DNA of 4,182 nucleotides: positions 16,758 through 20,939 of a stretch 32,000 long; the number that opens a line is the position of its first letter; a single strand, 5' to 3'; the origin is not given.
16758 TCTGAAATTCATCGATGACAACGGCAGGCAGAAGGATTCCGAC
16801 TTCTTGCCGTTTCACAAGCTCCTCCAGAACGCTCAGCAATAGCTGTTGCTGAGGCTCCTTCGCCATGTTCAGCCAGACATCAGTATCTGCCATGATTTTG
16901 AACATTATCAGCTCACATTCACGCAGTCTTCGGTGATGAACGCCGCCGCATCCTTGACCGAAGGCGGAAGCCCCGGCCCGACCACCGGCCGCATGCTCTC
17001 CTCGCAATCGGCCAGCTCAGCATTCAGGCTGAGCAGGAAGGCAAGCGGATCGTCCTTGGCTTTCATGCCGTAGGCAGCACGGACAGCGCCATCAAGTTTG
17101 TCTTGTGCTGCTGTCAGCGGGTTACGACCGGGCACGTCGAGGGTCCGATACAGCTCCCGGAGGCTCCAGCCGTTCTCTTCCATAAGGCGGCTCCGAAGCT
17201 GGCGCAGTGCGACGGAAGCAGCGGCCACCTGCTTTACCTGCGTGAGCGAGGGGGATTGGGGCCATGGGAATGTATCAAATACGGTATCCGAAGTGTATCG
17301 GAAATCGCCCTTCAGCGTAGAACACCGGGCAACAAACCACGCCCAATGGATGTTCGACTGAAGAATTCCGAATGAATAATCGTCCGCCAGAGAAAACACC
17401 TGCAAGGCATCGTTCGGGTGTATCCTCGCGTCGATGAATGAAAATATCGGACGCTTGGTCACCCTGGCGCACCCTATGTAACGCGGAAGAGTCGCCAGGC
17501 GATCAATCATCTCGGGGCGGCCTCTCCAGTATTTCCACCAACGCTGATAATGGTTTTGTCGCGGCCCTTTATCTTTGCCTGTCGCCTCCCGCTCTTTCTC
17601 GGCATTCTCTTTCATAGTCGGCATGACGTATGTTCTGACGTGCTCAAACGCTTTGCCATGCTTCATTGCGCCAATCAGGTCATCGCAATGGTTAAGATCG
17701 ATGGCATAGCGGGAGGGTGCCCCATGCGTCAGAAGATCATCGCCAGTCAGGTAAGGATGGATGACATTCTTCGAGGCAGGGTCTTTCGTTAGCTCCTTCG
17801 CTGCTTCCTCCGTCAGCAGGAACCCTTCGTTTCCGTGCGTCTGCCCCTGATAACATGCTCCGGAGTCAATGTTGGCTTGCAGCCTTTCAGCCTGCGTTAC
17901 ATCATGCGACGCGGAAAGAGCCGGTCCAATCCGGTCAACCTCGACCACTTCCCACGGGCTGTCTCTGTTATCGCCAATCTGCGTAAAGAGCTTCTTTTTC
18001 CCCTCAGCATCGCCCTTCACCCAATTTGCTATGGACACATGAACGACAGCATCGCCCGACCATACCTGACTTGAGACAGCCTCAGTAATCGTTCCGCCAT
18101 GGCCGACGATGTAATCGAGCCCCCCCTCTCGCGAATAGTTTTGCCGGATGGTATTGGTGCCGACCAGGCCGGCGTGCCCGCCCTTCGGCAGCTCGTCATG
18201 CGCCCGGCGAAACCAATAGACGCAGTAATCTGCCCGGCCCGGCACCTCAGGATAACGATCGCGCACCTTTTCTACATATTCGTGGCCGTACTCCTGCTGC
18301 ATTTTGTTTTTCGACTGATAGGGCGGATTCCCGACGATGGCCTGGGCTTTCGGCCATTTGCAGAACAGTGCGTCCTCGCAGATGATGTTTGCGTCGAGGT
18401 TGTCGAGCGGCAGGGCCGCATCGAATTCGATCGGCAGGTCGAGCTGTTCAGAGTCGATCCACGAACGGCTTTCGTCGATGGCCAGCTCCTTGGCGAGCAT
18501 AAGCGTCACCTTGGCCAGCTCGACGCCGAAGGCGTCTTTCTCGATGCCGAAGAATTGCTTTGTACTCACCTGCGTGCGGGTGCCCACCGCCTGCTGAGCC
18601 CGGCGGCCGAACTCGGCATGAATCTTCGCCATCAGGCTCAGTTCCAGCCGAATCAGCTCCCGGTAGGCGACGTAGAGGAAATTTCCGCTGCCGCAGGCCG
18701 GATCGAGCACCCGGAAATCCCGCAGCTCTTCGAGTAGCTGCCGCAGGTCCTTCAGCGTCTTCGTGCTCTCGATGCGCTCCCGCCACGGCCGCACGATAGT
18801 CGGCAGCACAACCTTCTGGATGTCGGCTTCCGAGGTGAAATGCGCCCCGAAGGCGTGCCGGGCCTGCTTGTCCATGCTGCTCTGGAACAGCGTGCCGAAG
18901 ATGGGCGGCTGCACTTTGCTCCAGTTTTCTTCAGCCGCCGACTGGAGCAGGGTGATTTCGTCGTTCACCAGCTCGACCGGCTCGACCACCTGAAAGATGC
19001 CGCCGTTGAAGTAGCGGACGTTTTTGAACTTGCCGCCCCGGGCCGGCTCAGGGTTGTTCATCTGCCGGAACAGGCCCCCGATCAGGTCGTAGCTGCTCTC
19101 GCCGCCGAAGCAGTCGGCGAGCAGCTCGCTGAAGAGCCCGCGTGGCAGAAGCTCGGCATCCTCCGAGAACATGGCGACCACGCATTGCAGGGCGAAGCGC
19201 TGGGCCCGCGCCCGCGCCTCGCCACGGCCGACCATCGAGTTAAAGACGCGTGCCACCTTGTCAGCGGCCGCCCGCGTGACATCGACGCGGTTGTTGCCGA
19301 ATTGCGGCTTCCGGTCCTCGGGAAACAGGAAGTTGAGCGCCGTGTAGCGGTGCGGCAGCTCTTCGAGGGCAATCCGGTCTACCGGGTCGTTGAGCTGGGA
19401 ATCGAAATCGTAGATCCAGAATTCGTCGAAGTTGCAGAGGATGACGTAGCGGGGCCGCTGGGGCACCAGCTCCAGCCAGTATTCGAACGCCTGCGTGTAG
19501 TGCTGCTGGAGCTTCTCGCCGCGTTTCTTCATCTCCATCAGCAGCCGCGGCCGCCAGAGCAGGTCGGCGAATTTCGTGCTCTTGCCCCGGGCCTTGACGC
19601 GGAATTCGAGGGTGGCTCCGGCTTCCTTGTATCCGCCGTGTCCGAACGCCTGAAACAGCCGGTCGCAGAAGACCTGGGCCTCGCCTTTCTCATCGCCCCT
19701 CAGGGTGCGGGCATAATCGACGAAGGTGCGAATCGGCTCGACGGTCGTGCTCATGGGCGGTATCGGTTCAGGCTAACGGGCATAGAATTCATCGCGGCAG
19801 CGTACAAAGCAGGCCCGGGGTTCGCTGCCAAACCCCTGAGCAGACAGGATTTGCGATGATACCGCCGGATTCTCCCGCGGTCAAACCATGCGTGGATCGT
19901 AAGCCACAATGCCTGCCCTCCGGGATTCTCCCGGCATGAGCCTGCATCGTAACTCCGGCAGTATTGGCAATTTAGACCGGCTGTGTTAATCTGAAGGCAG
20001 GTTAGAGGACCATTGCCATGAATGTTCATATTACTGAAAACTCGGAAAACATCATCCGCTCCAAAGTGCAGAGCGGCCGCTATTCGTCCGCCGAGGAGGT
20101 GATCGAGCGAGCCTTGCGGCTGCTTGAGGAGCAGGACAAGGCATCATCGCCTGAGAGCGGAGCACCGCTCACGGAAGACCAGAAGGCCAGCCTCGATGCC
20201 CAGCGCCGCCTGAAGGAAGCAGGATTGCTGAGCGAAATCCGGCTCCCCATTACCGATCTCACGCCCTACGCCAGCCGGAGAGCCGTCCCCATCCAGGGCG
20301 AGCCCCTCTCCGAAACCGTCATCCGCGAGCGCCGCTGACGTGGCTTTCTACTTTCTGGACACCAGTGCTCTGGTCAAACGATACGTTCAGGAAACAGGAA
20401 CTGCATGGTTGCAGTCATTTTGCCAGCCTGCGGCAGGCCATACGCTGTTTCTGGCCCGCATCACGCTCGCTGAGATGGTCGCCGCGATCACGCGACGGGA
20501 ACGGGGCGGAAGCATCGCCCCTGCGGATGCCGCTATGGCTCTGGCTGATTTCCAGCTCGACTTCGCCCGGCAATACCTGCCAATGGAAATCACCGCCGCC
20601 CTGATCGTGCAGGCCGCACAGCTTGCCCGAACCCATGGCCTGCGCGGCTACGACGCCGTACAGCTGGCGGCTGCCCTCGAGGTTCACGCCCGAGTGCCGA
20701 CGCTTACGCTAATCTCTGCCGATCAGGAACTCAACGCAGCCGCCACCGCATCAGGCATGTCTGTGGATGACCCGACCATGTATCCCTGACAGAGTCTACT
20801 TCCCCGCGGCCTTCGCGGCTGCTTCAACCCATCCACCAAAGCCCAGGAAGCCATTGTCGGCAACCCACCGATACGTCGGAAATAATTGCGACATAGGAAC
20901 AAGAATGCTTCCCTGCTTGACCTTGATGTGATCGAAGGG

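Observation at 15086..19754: Four back-to-back minus-strand ORFs: MmeI-like type IIL enzyme, PIN-like protein and a two-piece membrane Cas4-like nuclease (candidate composite defence operon)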

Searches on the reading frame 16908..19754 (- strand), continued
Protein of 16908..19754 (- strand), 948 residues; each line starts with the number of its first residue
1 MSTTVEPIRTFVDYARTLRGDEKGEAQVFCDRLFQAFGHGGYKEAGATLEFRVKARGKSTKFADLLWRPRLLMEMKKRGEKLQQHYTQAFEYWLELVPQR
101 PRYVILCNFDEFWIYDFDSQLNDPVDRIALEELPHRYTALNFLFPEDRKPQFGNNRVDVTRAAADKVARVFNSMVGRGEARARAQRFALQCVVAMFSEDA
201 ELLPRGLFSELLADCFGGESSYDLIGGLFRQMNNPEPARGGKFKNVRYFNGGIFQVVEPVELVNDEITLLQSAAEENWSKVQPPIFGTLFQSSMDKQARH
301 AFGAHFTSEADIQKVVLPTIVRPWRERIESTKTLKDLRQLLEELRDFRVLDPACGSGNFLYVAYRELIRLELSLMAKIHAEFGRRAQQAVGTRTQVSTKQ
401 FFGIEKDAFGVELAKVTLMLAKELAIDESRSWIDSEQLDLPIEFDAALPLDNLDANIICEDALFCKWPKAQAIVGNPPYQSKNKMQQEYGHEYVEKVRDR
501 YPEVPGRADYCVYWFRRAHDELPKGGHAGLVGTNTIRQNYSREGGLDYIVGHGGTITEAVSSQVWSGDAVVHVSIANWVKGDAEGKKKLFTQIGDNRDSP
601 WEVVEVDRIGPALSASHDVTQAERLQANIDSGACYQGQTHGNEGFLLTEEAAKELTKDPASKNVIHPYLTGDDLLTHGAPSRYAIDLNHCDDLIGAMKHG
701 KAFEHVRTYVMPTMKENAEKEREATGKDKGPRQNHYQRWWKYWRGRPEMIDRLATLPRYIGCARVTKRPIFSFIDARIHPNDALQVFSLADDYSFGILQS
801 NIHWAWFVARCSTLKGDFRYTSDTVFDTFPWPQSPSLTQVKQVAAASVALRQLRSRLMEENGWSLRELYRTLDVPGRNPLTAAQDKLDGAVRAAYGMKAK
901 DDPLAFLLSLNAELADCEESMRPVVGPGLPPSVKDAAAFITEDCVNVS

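Call 59: search_solved_structures(query=window:16908-19754:-, show_alignments=1, max_evalue=0.00001)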
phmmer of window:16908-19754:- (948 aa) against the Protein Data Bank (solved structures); distinct sequences matched with E-value up to 0.00001: 3.
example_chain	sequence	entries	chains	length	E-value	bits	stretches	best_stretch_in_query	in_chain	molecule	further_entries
5hr4_C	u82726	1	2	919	9.5e-68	232.1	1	20-907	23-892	MmeI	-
8cxz_A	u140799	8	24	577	8.7e-06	27.1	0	451-549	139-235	Site-specific DNA-methyltransferase (adenine-specific)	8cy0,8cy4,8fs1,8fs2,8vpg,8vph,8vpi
7lni_A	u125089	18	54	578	8.9e-06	27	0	451-548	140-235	Site-specific DNA-methyltransferase (adenine-specific)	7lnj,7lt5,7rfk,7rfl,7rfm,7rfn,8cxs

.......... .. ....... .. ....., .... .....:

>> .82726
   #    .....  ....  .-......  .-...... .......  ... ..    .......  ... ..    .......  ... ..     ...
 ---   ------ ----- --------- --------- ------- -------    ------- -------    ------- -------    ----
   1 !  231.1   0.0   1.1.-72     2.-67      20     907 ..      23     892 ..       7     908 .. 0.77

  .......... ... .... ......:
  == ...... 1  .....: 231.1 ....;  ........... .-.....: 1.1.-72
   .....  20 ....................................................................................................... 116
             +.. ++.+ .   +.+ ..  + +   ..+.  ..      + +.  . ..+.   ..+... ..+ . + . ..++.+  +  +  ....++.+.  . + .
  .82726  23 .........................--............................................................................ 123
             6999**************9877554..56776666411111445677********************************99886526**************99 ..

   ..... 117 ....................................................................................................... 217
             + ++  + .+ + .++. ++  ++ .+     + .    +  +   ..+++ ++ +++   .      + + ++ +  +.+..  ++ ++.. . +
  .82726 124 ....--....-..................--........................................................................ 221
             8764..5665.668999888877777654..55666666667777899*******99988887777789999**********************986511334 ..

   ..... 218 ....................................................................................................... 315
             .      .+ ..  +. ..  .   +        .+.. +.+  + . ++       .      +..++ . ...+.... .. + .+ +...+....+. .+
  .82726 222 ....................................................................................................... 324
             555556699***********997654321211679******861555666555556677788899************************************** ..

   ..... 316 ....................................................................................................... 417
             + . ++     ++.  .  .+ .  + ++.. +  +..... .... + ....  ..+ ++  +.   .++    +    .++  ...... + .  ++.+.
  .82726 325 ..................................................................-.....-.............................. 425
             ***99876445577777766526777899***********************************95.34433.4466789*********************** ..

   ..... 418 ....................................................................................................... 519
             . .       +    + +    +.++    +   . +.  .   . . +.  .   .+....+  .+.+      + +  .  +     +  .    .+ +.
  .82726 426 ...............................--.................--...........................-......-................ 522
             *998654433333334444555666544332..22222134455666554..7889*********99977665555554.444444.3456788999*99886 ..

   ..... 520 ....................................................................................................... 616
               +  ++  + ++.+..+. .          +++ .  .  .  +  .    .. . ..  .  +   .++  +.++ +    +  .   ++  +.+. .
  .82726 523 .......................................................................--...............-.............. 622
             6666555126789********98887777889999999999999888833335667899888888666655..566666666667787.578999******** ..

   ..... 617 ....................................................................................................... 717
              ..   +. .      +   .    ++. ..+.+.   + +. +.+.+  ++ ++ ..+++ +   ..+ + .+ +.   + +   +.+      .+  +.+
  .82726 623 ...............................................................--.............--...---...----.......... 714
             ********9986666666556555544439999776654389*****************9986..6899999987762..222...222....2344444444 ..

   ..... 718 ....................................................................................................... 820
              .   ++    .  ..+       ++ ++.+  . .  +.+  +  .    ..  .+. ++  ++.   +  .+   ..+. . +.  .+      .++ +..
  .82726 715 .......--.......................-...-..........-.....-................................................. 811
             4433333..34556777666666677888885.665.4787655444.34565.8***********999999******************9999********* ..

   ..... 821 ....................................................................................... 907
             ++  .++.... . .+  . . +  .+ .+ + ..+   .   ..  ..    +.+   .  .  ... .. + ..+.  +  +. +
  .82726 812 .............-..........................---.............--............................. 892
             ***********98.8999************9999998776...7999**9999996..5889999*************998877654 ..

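Call 62: find_encoding_contigs(protein=P0246, flank=5000, max_places=2)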
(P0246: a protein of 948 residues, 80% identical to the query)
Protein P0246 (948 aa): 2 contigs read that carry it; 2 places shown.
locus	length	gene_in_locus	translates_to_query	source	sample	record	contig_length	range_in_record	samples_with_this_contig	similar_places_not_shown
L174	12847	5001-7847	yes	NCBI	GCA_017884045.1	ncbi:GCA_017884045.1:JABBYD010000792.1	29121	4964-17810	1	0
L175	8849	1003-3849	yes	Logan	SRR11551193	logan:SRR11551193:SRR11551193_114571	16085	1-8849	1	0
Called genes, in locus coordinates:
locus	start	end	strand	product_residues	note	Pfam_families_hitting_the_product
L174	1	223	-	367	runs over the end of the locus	PF08751:TrwC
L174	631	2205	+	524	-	PF07182:DUF1402 (faint)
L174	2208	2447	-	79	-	-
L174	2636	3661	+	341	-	PF02899:Phage_int_SAM_1, PF00589:Phage_integrase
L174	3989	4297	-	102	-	-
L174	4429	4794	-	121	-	-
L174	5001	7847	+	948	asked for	PF20464:MmeI_N, PF20465:MmeI_hel, PF02384:N6_Mtase (weak), PF20473:MmeI_Mtase, PF07669:Eco57I, PF20466:MmeI_TRD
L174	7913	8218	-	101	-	-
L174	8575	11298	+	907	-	PF08751:TrwC, PF13604:AAA_30, PF01443:Viral_helicase1 (faint), PF13245:AAA_19, PF22232:TraI_hel_assoc_N (faint)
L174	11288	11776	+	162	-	-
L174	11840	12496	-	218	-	PF10263:SprT-like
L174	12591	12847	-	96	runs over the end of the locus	-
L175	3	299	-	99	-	?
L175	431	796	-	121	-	-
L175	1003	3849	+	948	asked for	PF20464:MmeI_N, PF20465:MmeI_hel, PF02384:N6_Mtase (weak), PF20473:MmeI_Mtase, PF07669:Eco57I, PF20466:MmeI_TRD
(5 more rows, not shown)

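Call 63: find_encoding_contigs(protein=P0250, flank=5000, max_places=2)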
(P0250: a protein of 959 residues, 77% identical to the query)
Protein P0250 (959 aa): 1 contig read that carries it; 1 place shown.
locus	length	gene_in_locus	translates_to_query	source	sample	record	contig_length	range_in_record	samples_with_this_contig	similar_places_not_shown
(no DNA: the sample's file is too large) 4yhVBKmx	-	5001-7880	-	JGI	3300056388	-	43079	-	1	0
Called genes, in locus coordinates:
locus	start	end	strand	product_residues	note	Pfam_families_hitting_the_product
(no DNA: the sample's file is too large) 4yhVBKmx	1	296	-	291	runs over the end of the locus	-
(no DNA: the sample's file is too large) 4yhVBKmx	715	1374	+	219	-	PF00239:Resolvase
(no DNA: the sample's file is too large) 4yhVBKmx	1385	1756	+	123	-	PF05406:WGR (weak)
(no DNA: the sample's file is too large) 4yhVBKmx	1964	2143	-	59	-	-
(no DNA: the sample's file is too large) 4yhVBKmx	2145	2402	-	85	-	-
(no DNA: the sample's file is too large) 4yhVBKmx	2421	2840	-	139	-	PF01850:PIN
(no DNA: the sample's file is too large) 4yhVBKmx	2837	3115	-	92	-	-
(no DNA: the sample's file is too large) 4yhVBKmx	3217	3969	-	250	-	PF27235:AF_1680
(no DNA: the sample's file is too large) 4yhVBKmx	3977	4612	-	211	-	-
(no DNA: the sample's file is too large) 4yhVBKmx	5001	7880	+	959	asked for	PF20464:MmeI_N, PF20465:MmeI_hel, PF02384:N6_Mtase (weak), PF20473:MmeI_Mtase, PF07669:Eco57I, PF20466:MmeI_TRD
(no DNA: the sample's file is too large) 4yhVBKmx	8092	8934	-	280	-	-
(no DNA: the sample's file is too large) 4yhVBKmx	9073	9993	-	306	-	PF13560:HTH_31 (faint), PF13744:HTH_37 (faint), PF01381:HTH_3 (faint), PF05869:Dam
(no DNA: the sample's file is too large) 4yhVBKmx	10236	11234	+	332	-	PF13469:Sulfotransfer_3 (faint)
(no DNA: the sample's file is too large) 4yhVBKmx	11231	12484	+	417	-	PF13428:TPR_14 (faint), PF07719:TPR_2 (faint), PF13181:TPR_8 (faint), PF14559:TPR_19 (faint), PF00685:Sulfotransfer_1 (weak)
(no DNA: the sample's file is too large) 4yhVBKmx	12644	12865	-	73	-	-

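Call 64: find_encoding_contigs(protein=P0252, flank=5000, max_places=4)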
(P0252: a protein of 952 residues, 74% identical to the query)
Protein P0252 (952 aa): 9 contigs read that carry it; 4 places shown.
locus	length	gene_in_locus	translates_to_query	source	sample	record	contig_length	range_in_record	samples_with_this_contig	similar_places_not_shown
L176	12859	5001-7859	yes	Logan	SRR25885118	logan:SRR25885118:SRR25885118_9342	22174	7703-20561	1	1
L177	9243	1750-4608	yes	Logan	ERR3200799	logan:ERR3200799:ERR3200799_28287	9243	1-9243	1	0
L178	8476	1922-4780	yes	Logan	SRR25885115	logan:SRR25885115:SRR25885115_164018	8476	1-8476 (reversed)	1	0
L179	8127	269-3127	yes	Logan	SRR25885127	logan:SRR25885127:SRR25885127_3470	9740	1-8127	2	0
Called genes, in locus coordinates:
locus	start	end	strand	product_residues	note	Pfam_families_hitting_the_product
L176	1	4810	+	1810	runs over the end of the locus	PF00069:Pkinase, PF07714:PK_Tyr_Ser-Thr, PF00069:Pkinase, PF24796:WDR55, PF24807:WD40_CDC20-Fz, PF24814:WD40_Prp19, PF24817:WD40_WDHD1_1st, PF25168:Beta-prop_WDR36-Utp21_2nd, +82 more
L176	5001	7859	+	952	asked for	PF20464:MmeI_N, PF20465:MmeI_hel, PF02384:N6_Mtase, PF20473:MmeI_Mtase, PF07669:Eco57I, PF20466:MmeI_TRD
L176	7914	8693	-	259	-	PF13267:DUF4058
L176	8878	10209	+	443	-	PF00375:SDF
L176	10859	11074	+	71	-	-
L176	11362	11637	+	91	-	-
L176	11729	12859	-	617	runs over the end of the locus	PF03485:Arg_tRNA_synt_N, PF00750:tRNA-synt_1d, PF05746:DALR_1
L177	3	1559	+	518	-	?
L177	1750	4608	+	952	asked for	PF20464:MmeI_N, PF20465:MmeI_hel, PF02384:N6_Mtase, PF20473:MmeI_Mtase, PF07669:Eco57I, PF20466:MmeI_TRD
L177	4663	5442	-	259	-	PF13267:DUF4058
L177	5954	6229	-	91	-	-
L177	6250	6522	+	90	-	-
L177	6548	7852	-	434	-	PF00561:Abhydrolase_1 (weak)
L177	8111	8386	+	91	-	-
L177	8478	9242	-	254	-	?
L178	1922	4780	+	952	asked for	PF20464:MmeI_N, PF20465:MmeI_hel, PF02384:N6_Mtase, PF20473:MmeI_Mtase, PF07669:Eco57I, PF20466:MmeI_TRD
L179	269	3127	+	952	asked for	PF20464:MmeI_N, PF20465:MmeI_hel, PF02384:N6_Mtase, PF20473:MmeI_Mtase, PF07669:Eco57I, PF20466:MmeI_TRD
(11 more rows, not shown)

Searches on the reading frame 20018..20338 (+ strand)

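Call 81: search_protein_families(library=padloc, proteins=[window:20018-20338:+], max_evalue=0.00001)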
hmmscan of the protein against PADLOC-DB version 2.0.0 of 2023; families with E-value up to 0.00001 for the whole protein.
window:20018-20338:+ (106 aa): 0 families

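Call 82: search_protein_families(library=pfam, proteins=[window:20018-20338:+], max_evalue=0.001)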
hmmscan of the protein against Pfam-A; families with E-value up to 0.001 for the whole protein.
window:20018-20338:+ (106 aa): 1 family
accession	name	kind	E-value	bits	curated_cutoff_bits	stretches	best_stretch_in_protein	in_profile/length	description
PF03693.20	ParD_antitoxin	-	1.9e-09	38.2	21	1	6-40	10-44/81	Bacterial antitoxin of ParD toxin-antitoxin type II system and RHH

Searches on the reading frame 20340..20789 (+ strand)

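Call 81: search_protein_families(library=padloc, proteins=[window:20340-20789:+], max_evalue=0.00001)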
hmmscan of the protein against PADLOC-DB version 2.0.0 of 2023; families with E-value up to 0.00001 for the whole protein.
window:20340-20789:+ (149 aa): 0 families

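Call 82: search_protein_families(library=pfam, proteins=[window:20340-20789:+], max_evalue=0.001)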
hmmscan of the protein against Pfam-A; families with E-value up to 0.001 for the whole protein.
window:20340-20789:+ (149 aa): 1 family
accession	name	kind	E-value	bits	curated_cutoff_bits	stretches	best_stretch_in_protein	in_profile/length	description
PF01850.27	PIN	-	1.3e-08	35.9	23.6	1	4-135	1-118/120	PIN domain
